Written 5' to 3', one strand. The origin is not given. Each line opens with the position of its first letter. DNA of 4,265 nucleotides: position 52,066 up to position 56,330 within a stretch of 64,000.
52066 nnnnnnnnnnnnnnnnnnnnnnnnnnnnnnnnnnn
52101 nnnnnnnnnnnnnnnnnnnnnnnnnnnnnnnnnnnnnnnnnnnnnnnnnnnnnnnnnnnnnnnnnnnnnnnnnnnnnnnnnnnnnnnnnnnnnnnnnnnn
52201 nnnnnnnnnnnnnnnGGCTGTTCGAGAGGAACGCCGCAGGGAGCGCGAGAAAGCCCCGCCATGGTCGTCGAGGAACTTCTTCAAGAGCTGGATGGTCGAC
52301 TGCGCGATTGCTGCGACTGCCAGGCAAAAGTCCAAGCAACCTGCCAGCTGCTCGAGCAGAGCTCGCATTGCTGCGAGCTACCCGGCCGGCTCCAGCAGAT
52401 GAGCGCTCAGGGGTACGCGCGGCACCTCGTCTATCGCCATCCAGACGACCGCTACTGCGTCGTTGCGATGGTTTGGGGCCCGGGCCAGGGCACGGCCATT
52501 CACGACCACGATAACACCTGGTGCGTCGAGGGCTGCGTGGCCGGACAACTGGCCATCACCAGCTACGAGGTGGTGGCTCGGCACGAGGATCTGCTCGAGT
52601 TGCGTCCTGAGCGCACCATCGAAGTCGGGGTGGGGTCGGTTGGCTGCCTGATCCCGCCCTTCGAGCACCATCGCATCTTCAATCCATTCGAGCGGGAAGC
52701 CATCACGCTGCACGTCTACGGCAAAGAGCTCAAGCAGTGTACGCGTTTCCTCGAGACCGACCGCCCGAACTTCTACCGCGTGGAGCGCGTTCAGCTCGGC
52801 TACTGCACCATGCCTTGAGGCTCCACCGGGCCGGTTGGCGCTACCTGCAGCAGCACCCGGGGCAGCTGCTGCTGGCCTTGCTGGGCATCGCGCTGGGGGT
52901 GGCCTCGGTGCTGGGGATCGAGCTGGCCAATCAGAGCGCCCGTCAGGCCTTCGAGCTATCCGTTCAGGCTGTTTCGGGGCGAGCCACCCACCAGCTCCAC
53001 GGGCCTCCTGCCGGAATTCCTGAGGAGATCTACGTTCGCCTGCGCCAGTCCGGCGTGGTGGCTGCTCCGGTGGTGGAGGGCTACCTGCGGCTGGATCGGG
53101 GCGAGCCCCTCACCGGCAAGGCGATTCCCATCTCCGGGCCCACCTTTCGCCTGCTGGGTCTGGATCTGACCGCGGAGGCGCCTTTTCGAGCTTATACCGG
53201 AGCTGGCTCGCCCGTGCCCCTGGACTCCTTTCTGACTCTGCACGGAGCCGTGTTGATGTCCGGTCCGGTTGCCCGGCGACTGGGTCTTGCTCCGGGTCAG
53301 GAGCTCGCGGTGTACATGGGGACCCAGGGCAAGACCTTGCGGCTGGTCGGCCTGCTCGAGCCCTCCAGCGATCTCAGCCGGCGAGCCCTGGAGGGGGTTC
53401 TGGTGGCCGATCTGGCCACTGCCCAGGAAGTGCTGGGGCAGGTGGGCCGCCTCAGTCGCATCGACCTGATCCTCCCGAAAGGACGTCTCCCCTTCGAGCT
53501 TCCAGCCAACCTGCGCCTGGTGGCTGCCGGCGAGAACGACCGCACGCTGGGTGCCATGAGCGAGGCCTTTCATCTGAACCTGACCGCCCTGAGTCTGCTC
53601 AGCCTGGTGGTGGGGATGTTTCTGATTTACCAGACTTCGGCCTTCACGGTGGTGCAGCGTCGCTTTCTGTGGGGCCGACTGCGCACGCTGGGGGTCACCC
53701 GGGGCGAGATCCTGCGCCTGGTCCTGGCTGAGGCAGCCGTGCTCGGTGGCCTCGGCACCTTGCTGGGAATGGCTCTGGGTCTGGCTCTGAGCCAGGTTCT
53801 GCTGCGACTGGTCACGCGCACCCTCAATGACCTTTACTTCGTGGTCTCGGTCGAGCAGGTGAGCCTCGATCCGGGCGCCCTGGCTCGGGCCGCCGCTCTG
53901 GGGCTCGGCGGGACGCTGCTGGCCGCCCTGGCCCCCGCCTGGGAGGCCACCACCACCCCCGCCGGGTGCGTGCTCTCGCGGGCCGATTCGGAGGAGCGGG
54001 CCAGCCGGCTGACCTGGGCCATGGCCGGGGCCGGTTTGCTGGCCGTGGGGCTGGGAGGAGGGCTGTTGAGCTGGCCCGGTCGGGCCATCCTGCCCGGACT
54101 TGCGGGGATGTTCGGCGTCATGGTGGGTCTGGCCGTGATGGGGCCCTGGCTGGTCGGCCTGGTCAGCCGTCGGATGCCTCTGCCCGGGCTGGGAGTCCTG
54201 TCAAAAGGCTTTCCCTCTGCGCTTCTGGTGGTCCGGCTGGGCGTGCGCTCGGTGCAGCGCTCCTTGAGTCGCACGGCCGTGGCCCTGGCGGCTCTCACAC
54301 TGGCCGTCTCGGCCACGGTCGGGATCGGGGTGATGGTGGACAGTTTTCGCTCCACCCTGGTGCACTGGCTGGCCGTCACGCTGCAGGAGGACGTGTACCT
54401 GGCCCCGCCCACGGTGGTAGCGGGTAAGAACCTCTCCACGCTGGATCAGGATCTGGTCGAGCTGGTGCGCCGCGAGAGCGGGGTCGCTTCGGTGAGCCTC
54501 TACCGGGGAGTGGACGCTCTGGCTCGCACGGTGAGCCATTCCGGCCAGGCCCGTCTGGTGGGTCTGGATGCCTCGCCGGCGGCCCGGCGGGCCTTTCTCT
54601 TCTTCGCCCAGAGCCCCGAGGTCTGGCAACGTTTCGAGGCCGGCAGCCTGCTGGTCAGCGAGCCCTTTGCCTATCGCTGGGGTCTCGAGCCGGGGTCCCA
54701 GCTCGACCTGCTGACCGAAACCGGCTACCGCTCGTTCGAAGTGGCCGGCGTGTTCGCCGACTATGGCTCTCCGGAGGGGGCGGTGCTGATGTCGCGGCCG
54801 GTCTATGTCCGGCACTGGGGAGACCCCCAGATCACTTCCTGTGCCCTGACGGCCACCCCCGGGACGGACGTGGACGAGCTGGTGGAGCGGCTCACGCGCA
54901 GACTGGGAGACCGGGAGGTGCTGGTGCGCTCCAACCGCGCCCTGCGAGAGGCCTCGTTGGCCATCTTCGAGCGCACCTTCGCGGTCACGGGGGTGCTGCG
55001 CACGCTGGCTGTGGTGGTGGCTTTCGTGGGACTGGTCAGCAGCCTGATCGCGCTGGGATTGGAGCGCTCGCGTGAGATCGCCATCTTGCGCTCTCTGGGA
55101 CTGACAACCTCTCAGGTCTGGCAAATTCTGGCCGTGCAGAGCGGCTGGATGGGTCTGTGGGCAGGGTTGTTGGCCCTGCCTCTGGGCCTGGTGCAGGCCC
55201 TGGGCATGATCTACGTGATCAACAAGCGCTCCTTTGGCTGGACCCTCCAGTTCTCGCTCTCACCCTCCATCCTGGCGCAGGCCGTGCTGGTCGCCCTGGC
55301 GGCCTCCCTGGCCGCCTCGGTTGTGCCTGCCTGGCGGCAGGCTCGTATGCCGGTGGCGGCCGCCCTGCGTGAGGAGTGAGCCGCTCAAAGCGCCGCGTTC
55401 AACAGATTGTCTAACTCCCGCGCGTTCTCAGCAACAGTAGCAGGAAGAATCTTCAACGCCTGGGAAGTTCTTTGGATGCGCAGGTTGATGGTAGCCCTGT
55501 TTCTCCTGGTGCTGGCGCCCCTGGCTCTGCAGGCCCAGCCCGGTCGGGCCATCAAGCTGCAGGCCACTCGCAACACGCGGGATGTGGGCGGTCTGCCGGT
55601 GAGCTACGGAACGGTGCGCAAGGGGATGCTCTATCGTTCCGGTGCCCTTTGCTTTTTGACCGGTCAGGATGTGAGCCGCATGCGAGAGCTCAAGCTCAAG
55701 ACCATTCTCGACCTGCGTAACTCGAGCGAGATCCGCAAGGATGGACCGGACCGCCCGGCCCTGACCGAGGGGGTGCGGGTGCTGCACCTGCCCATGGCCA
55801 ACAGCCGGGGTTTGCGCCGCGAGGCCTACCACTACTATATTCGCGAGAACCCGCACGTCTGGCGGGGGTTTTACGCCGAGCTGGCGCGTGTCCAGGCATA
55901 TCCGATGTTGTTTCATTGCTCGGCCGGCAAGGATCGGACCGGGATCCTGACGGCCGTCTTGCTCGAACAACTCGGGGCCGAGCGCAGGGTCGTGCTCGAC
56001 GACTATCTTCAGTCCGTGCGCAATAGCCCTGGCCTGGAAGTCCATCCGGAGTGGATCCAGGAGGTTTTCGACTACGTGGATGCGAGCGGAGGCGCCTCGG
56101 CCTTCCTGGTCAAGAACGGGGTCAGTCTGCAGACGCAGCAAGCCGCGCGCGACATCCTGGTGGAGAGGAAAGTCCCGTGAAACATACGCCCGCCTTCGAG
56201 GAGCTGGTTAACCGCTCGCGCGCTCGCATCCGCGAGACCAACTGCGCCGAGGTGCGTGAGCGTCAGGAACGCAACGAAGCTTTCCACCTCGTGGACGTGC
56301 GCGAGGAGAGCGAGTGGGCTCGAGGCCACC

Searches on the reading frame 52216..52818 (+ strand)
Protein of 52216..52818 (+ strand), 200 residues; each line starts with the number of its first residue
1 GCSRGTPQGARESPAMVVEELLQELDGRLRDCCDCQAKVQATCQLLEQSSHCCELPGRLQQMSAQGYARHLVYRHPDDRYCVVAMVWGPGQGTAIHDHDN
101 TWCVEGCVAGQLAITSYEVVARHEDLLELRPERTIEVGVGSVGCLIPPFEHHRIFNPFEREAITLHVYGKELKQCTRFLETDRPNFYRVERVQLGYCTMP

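Call 34: search_protein_families(library=pfam, proteins=[window:52216-52818:+], max_evalue=0.0001)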
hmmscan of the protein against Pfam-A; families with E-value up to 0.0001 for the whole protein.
window:52216-52818:+ (200 aa): 1 family
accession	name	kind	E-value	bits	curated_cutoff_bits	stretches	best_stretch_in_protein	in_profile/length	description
PF05995.18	CDO_I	-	4.9e-12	46.1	23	1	58-179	49-168/170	Cysteine dioxygenase type I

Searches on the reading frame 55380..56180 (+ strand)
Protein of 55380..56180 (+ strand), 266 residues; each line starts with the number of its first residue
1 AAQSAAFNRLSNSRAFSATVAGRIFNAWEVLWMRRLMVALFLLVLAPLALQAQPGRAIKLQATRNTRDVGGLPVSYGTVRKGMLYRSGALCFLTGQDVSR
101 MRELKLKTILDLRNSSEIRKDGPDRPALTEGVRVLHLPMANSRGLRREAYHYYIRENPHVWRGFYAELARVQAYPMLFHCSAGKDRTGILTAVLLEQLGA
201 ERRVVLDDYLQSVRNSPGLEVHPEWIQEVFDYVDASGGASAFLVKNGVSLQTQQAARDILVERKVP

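Call 34: search_protein_families(library=pfam, proteins=[window:55380-56180:+], max_evalue=0.0001)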
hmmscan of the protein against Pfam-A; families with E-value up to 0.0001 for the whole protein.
window:55380-56180:+ (266 aa): 3 families
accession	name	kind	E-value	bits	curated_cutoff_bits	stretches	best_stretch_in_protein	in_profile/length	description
PF13350.11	Y_phosphatase3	-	2.3e-41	142.8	22.2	1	58-262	1-240/240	Tyrosine phosphatase family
PF03162.18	Y_phosphatase2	-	9.7e-06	25.7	27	1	73-194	4-112/165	Tyrosine phosphatase family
PF22784.1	PTP-SAK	-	1.5e-05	25.5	27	1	96-207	22-121/153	Swiss Army Knife protein, DSP-PTPase phosphatase domain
